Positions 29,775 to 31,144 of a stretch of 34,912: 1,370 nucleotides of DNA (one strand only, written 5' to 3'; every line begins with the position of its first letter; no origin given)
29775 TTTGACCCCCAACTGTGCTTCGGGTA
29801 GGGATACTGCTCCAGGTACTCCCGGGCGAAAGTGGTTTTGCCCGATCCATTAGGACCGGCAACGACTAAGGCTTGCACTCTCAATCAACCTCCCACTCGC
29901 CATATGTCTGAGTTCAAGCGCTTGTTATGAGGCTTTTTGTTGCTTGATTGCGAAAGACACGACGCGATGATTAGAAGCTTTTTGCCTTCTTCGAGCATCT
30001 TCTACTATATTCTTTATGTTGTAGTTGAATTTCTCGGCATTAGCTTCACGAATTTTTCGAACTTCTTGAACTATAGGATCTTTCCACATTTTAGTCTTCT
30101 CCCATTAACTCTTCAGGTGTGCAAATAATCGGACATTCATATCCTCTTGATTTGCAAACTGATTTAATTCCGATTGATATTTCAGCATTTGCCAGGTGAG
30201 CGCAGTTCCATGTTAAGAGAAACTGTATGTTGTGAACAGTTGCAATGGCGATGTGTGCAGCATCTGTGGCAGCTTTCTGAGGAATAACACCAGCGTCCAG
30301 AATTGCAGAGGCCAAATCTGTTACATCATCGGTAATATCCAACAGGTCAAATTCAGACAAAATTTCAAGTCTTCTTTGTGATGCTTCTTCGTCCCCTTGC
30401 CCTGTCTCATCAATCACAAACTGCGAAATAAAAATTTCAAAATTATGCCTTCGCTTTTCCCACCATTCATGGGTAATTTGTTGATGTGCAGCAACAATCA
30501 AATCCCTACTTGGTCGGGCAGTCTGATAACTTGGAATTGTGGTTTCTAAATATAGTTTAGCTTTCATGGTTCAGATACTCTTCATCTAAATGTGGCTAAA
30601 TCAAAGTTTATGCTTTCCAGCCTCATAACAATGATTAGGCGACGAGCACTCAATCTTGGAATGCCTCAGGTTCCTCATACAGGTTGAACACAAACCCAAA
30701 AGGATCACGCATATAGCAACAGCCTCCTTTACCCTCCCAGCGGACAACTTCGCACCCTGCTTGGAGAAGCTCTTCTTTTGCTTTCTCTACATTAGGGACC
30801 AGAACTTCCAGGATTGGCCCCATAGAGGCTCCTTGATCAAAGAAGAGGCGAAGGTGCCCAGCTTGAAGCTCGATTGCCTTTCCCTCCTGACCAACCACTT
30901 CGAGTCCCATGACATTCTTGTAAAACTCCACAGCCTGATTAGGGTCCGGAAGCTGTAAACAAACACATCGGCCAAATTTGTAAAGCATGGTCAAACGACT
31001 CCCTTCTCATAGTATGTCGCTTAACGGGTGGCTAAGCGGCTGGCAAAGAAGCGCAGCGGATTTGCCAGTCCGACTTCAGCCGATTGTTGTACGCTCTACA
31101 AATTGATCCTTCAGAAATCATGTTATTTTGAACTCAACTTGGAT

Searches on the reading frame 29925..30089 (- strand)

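Call 3: search_protein_families(library=pfam, proteins=[window:29925-30089:-], max_evalue=1)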
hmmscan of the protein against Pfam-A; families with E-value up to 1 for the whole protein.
window:29925-30089:- (54 aa): 1 family
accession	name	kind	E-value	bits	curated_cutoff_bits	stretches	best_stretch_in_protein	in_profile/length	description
PF02234.24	CDI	-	0.2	12.2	25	1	8-27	17-36/49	Cyclin-dependent kinase inhibitor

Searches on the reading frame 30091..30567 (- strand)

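Call 3: search_protein_families(library=pfam, proteins=[window:30091-30567:-], max_evalue=1)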
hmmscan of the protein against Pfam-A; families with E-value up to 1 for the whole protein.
window:30091-30567:- (158 aa): 1 family
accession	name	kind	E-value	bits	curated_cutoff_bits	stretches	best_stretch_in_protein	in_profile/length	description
PF01850.27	PIN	-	3.9e-06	27.9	23.6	1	31-119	16-109/120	PIN domain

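Call 4: search_protein_families(library=padloc, proteins=[window:30091-30567:-], max_evalue=1)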
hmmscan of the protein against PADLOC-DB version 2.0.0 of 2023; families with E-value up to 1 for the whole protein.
window:30091-30567:- (158 aa): 0 families

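Call 5: search_protein_families(library=ncbifam, proteins=[window:30091-30567:-], max_evalue=1)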
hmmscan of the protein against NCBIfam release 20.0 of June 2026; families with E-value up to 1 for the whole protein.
window:30091-30567:- (158 aa): 0 families

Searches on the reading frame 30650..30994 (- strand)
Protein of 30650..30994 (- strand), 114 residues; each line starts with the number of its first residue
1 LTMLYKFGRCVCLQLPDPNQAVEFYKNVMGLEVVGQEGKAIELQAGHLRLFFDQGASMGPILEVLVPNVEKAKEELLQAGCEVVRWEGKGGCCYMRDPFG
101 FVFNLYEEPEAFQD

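Call 3: search_protein_families(library=pfam, proteins=[window:30650-30994:-], max_evalue=1)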
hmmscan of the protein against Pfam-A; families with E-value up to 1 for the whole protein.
window:30650-30994:- (114 aa): 4 families
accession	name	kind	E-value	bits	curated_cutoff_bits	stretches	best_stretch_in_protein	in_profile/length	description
PF18029.7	Glyoxalase_6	-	2.7e-09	38.1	23.6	1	11-105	2-105/106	Glyoxalase-like domain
PF00903.31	Glyoxalase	-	6.8e-06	26.9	20.6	1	13-104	7-120/121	Glyoxalase/Bleomycin resistance protein/Dioxygenase superfamily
PF08544.19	GHMP_kinases_C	-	0.004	18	21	1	60-95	27-64/85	GHMP kinases C terminal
PF13669.12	Glyoxalase_4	-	0.16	12.7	27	0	12-36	4-28/109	Glyoxalase/Bleomycin resistance protein/Dioxygenase superfamily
